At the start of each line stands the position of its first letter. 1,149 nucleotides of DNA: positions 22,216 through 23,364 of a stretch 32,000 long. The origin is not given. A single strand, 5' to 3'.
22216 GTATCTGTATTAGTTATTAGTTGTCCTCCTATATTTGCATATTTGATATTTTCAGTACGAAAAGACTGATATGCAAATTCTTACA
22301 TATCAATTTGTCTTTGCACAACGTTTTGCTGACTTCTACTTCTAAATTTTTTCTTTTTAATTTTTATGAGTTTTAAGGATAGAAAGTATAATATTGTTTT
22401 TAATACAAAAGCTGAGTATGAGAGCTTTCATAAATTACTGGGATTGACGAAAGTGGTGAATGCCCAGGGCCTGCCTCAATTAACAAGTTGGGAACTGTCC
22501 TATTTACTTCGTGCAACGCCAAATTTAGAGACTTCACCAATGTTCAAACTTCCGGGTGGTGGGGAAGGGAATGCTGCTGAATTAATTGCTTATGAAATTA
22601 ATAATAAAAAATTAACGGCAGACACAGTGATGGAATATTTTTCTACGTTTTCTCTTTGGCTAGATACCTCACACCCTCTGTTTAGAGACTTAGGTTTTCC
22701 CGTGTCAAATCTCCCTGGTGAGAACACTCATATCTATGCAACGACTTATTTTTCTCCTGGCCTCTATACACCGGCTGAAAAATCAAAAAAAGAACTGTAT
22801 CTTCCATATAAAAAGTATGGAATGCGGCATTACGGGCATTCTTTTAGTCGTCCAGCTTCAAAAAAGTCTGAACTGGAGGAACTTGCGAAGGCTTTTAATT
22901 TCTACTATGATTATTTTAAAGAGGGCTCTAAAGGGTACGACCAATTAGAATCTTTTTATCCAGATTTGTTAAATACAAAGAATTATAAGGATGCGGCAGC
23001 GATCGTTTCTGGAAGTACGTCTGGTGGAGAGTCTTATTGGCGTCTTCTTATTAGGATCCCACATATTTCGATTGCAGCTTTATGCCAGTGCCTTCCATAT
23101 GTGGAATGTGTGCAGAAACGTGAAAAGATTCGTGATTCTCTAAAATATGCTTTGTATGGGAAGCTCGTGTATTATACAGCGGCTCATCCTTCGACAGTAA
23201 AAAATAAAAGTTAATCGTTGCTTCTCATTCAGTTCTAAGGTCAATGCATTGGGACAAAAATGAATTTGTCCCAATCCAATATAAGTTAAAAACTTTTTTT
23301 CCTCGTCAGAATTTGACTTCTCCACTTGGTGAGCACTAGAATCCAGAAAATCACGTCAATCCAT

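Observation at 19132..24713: A 5.5-kb accessory island sits between petG and psbZ in an otherwise compact, conserved plastid gene map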

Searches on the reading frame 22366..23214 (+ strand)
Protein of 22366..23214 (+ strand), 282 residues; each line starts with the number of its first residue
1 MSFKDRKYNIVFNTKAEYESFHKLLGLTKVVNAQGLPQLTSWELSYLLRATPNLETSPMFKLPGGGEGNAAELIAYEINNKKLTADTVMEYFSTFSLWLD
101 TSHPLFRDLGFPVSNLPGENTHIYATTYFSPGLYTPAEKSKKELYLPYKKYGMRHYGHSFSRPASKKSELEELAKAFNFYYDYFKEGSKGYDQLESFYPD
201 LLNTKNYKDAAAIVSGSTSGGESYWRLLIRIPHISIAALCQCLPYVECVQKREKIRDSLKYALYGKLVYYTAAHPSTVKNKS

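Call 6: search_protein_families(library=pfam, proteins=[window:22366-23214:+], max_evalue=1)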
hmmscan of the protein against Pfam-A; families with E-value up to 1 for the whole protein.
window:22366-23214:+ (282 aa): 1 family
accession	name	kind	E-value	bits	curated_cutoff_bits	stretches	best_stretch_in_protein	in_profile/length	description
PF03451.21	HELP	-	0.18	11.7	27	1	256-273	20-37/40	HELP motif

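Call 7: search_protein_families(library=ncbifam, proteins=[window:22366-23214:+], max_evalue=1)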
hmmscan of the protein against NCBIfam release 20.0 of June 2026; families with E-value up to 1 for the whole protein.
window:22366-23214:+ (282 aa): 1 family
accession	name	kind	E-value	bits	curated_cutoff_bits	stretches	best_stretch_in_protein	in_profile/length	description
NF012210.0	PDxFFG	equivalog_domain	0.084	12.3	150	1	65-96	203-234/269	PDxFFG protein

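Call 19: find_homologous_proteins(query=window:22366-23214:+, max_evalue=0.001)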
Query window:22366-23214:+ (282 aa): 8 proteins with E <= 0.001 among 902 candidates.
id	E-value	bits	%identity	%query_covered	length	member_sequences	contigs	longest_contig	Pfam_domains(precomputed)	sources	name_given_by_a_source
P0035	1.6e-184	630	98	100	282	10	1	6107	-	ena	-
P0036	2.3e-163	560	88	100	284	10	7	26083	-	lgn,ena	-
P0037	8.1e-145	500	80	100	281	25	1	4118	-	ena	-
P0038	6.8e-142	490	79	98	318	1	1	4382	-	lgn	-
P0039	2.2e-100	354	61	98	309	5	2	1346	-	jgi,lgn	-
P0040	4.5e-74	268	74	60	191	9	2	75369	-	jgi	jgi:hypothetical protein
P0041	1.7e-61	226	49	89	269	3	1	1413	-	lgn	-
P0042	8.8e-42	162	65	44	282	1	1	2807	PF00575.30,PF23459.2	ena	-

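Call 21: find_encoding_contigs(protein=P0036, flank=10000, max_places=5)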
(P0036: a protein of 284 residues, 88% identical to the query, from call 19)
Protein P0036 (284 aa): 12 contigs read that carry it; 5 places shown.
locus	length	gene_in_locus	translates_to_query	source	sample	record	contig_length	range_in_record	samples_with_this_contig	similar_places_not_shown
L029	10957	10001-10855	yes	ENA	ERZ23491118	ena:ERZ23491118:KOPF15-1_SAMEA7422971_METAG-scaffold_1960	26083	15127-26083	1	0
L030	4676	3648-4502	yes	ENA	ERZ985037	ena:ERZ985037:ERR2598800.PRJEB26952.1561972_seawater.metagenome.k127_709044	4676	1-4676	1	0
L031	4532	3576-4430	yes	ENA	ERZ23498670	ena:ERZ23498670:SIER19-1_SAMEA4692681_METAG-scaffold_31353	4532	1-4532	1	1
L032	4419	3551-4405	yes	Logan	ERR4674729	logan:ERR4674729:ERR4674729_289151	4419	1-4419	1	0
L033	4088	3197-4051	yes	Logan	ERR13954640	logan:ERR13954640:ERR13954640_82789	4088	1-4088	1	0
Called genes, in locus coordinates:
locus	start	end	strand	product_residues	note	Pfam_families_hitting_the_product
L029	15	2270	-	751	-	PF00223:PsaA_PsaB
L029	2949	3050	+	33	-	PF05969:PSII_Ycf12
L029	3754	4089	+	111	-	PF00453:Ribosomal_L20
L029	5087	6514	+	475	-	PF02788:RuBisCO_large_N, PF00016:RuBisCO_large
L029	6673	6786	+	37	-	PF02529:PetG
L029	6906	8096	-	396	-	PF14528:LAGLIDADG_3 (faint)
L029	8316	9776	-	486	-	-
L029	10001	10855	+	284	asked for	-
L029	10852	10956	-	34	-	?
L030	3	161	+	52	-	?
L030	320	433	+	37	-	PF02529:PetG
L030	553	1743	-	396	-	PF14528:LAGLIDADG_3 (faint)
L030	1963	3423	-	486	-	-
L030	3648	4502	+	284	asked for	-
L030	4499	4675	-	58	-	?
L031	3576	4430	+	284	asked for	-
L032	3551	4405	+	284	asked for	-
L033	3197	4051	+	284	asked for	-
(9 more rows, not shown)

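Call 22: find_encoding_contigs(protein=P0035, flank=10000, max_places=4)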
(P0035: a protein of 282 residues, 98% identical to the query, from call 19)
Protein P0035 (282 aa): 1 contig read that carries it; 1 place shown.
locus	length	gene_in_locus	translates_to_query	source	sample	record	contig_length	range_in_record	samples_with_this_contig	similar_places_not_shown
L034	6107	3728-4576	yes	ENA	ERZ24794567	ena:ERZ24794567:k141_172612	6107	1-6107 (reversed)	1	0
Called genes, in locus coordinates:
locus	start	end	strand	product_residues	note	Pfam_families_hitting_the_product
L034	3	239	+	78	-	?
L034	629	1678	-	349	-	-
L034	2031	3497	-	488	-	-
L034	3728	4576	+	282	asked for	-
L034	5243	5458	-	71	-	-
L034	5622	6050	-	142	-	-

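Call 29: find_encoding_contigs(protein=P0042, flank=5000, max_places=3)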
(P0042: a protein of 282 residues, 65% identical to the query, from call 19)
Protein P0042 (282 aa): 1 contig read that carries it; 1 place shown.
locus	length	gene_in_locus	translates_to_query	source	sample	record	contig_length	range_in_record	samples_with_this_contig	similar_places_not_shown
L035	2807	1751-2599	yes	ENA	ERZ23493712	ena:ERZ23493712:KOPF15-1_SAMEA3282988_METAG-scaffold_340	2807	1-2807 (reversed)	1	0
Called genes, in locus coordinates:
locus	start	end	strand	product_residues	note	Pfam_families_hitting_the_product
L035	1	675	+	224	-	?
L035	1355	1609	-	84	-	-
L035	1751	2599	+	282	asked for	PF00575:S1, PF23459:S1_RRP5 (faint), PF00575:S1 (weak)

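Call 32: predict_structure(alignment_id=A4)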
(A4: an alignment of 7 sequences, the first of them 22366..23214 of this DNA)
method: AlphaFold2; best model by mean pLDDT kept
length: 282 residues; sequences in the alignment: 7
mean_pLDDT: 67.6   pTM: 0.71
mean pLDDT of the five models: 67.6, 63.9, 49.7, 47.5, 42.2
residues with pLDDT >= 90: 28; 70-90: 129; 50-70: 51; < 50: 74
segments of 3 or more residues with pLDDT < 50: 84-99, 114-139, 141-155, 199-204, 272-282
pLDDT, mean of each block of 10 residues (from residue 1): 73 70 74 74 81 89 86 87 46 41 66 49 34 43 46 55 84 91 85 65 56 71 75 80 89 78 65 44 33
secondary structure, 60 per line:
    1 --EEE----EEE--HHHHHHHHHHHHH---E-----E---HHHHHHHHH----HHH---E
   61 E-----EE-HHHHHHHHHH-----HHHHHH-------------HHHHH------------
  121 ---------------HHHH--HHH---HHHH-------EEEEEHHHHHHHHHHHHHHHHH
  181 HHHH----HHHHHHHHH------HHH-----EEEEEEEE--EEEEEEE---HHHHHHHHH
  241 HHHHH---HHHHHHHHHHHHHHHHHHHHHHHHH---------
elements in order: E3-5 E10-12 H15-27 H41-49 H70-79 H85-90 H104-108 H136-139 H148-151 E159-163 H164-184 H189-197 E212-219 E222-228 H232-245 H249-273

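Call 36: fold_search(model_id=the predicted structure, library=pdb)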
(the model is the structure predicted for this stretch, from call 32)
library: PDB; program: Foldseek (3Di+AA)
matches with E <= 10: 275; with E <= 0.001: 0
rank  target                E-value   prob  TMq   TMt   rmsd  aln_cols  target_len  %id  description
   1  1wvn                  5.2e-01  0.16  0.10  0.28  10.0        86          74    9  Crystal Structure of domain 3 of human alpha polyC binding protein (released 2005-04-05)
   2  2p2r_A                5.8e-01  0.13  0.10  0.27  10.9       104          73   10  Crystal structure of the third KH domain of human Poly(C)-Binding Protein-2 in complex with C-rich strand of human tel (released 2007-06-12)
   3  6qsn_B                7.1e-01  0.03  0.09  0.04  14.4       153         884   11  Crystal structure of Yellow fever virus polymerase NS5A (released 2019-10-16)
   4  4lij_A                7.9e-01  0.13  0.11  0.29   9.9        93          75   13  Crystal structure of a far upstream element (FUSE) binding protein 1 (FUBP1) from Homo sapiens at 1.95 A resolution (released 2013-11-27)
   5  6y2d_B                7.9e-01  0.12  0.11  0.30   9.9        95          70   15  Crystal structure of the second KH domain of FUBP1 (released 2020-03-25)
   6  3vke_A                9.3e-01  0.14  0.10  0.29  10.5        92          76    8  Contribution of the first K-homology domain of poly(C)-binding protein 1 to its affinity and specificity for C-rich ol (released 2012-02-29)
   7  1zzi_B                9.3e-01  0.08  0.09  0.23   9.9        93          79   12  Crystal Structure Analysis of the third KH domain of hnRNP K in complex with ssDNA (released 2005-08-09)
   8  5a74_A                1.1e+00  0.25  0.20  0.33  10.3       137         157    9  Crystal structure of the homing endonuclease I-CvuI in complex with its target (Sro1.3) in the presence of 2 mM Mn (released 2015-09-23)
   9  2vbn_A                1.2e+00  0.54  0.21  0.35   3.8       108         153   11  Molecular basis of human XPC gene recognition and cleavage by engineered homing endonuclease heterodimers (released 2008-10-28)
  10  1khm_MODEL_1_A        1.2e+00  0.05  0.09  0.22  12.6       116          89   12  C-TERMINAL KH DOMAIN OF HNRNP K (KH3) (released 2000-01-12)
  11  1bp7_A                1.3e+00  0.54  0.22  0.39   5.1       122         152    9  GROUP I MOBILE INTRON ENDONUCLEASE I-CREI COMPLEXED WITH HOMING SITE DNA (released 1999-01-06)
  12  2k3i_MODEL_1_A        1.3e+00  0.23  0.16  0.33   4.7        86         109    8  Solution NMR structure of protein yiiS from Shigella flexneri. Northeast Structural Genomics Consortium target (released 2008-07-08)
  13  1zzj_C                1.4e+00  0.12  0.11  0.30   9.8        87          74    9  Structure of the third KH domain of hnRNP K in complex with 15-mer ssDNA (released 2005-08-09)
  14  1ztg_B                1.4e+00  0.06  0.10  0.24  10.8        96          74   10  human alpha polyC binding protein KH1 (released 2006-05-27)
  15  6zfd_B                1.5e+00  0.02  0.12  0.13  21.6       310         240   11  14-3-3 zeta bound to the phosphorylated 18E6 C-terminus (released 2021-02-17)
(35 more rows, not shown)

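Call 50: find_related_loci(query=A4, collection=viral_contigs, flank=5000)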
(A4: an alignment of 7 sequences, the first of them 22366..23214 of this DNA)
Query A4 (282 aa) in viral_contigs; peptide patterns used: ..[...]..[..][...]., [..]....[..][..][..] (x = any residue, [..] = any of these).
67 stretches matched a pattern, but none encodes a relative of the query by tblastn (E <= 1e-3).

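Call 71: fold_search(model_id=the predicted structure, library=viral)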
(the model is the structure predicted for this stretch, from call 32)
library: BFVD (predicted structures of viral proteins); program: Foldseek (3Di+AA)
matches with E <= 10: 422; with E <= 0.001: 0
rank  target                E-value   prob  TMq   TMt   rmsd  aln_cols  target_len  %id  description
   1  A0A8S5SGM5            1.6e-01  0.82  0.21  0.20   5.8       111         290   15  PI-SCEI ENDONUCLEASE [Myoviridae sp. ctyhJ29]
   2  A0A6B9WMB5            1.7e-01  0.93  0.22  0.45   6.0       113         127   14  Homing endonuclease LAGLIDADG domain-containing protein [Escherichia phage ukendt]
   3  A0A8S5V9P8            2.0e-01  0.09  0.13  0.17  18.8       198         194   11  Uncharacterized protein [Ackermannviridae sp. ctUml7]
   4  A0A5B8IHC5            3.1e-01  0.10  0.12  0.10  13.9       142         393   12  Uncharacterized protein [Mimiviridae sp. ChoanoV1]
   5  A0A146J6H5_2          3.3e-01  0.54  0.15  0.04   8.5       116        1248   15  (no name in the UniProt tables at hand)
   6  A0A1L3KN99            3.5e-01  0.08  0.17  0.19  19.9       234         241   12  (no name in the UniProt tables at hand)
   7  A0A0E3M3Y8            3.5e-01  0.04  0.11  0.12  25.1       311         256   12  (no name in the UniProt tables at hand)
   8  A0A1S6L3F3            6.6e-01  0.41  0.18  0.44   5.0       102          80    7  Uncharacterized protein [Erwinia phage vB_EamM_Yoloswag]
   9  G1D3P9                7.4e-01  0.33  0.20  0.30   7.9       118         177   10  HNH endonuclease [Mycobacterium phage LittleE]
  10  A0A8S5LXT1            7.4e-01  0.08  0.19  0.25  19.3       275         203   12  INTRON-ENCODED ENDONUCLEASE I-SCEI [Myoviridae sp. ctZgq1]
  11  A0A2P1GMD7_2          7.4e-01  0.06  0.12  0.05  12.5       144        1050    9  Non-structural polyprotein 1AB [Wenling rattails astrovirus 5]
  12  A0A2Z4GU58            7.8e-01  0.14  0.12  0.27  11.0       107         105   11  (no name in the UniProt tables at hand)
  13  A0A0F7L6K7            1.1e+00  0.28  0.12  0.25   6.6        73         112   12  Uncharacterized protein [uncultured marine virus]
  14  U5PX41                1.1e+00  0.06  0.12  0.20  14.7       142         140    9  Tail protein [Clavibacter phage CN1A]
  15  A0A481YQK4            1.1e+00  0.02  0.10  0.12  17.8       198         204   13  Uncharacterized protein [Marseillevirus LCMAC101]
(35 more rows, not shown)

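Call 72: search_protein_representatives(alignment_id=A4)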
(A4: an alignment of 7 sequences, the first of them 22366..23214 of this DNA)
Query: 7 sequences, 284 profile positions. Proteins with E-value up to 0.001 (for the whole library): 14; up to 1e-10: 10; up to 1e-30: 5. The best 14 are listed.
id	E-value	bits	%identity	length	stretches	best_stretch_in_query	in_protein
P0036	1.2e-167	572.8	-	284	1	1-284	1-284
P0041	2.9e-124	430.4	-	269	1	21-282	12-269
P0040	6.6e-74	265.2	-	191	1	101-263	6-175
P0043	1.2e-60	221.7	-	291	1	9-280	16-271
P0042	4.3e-51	190.4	-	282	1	157-283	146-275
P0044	3.6e-30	121.7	-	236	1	39-274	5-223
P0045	9.0e-22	94.2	-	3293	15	69-110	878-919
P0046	3.3e-17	79.2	-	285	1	42-282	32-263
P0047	5.8e-16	75.1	-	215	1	85-269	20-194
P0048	2.2e-15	73.2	-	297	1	41-265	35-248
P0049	1.3e-07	47.7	-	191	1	143-275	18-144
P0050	5.9e-06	42.3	-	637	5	106-144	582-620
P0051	3.2e-05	39.9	-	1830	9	96-143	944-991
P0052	5.7e-05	39.0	-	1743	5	93-145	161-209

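Call 74: find_encoding_contigs(protein=P0046, flank=10000, max_places=4)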
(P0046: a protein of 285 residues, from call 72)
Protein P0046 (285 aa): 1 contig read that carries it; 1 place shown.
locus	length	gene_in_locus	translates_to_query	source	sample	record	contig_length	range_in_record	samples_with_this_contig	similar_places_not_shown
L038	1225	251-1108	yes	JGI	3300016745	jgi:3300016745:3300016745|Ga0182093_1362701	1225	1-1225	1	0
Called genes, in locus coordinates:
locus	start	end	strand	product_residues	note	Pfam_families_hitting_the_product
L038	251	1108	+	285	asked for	-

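Call 75: find_encoding_contigs(protein=P0043, flank=10000, max_places=4)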
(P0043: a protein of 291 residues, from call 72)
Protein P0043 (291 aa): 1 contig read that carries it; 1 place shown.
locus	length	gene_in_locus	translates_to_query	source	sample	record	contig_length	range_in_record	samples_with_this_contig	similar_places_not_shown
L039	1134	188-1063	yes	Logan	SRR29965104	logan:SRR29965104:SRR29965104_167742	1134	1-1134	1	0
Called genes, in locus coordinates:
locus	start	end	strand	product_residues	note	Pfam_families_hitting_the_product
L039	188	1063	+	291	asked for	-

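Call 76: find_encoding_contigs(protein=P0048, flank=10000, max_places=4)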
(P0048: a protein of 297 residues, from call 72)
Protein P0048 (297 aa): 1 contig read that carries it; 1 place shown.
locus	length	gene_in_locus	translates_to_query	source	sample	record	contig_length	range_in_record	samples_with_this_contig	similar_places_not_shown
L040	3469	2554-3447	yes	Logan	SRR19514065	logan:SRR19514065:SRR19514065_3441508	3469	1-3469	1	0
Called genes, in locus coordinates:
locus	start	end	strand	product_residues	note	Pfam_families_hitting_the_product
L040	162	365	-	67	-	-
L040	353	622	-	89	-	-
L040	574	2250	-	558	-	-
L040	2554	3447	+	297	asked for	-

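Call 78: search_protein_families(library=pfam, proteins=[L040:574-2250:-, L040:353-622:-, L040:162-365:-, P0048, P0043, P0044, P0046, P0047], max_evalue=0.1)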
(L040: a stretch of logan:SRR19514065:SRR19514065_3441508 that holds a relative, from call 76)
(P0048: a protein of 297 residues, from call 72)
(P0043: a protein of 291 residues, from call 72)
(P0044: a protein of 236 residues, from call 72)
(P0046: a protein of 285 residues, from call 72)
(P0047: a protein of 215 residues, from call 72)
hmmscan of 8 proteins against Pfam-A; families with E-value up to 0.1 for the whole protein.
L040:574-2250:- (558 aa): 0 families

L040:353-622:- (89 aa): 0 families

L040:162-365:- (67 aa): 0 families

P0048 (297 aa): 0 families

P0043 (291 aa): 1 family
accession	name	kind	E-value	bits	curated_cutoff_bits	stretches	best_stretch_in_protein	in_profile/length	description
PF17934.6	TetR_C_26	-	0.096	13.5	25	0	238-278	49-89/109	Tetracyclin repressor-like, C-terminal domain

P0044 (236 aa): 0 families

P0046 (285 aa): 0 families

P0047 (215 aa): 0 families

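Call 90: search_protein_families(library=pfam, proteins=[L035:1-675:+, L035:1751-2599:+], max_evalue=0.01)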
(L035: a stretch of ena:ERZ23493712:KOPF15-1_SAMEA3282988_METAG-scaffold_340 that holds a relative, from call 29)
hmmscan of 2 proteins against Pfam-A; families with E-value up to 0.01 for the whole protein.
L035:1-675:+ (224 aa): 2 families
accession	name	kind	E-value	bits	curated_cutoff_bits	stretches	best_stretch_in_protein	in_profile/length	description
PF02224.24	Cytidylate_kin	-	4.6e-52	177.2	26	1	18-215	18-207/211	Cytidylate kinase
PF25601.1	AAA_lid_14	-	0.0016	18.7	27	1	1-20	29-48/87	AAA+ ATPase lid domain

L035:1751-2599:+ (282 aa): 3 families
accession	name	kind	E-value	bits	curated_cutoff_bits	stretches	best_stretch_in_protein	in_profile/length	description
PF00575.29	S1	-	4.1e-27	94.8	22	2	17-89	3-74/74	S1 RNA binding domain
PF23459.1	S1_RRP5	-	1.1e-09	39.1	27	1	17-79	2-63/72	RRP5 S1 domain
PF21710.3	Spt6_S1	-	0.0038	17.9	27.5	0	26-84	24-82/91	Spt6, S1/OB domain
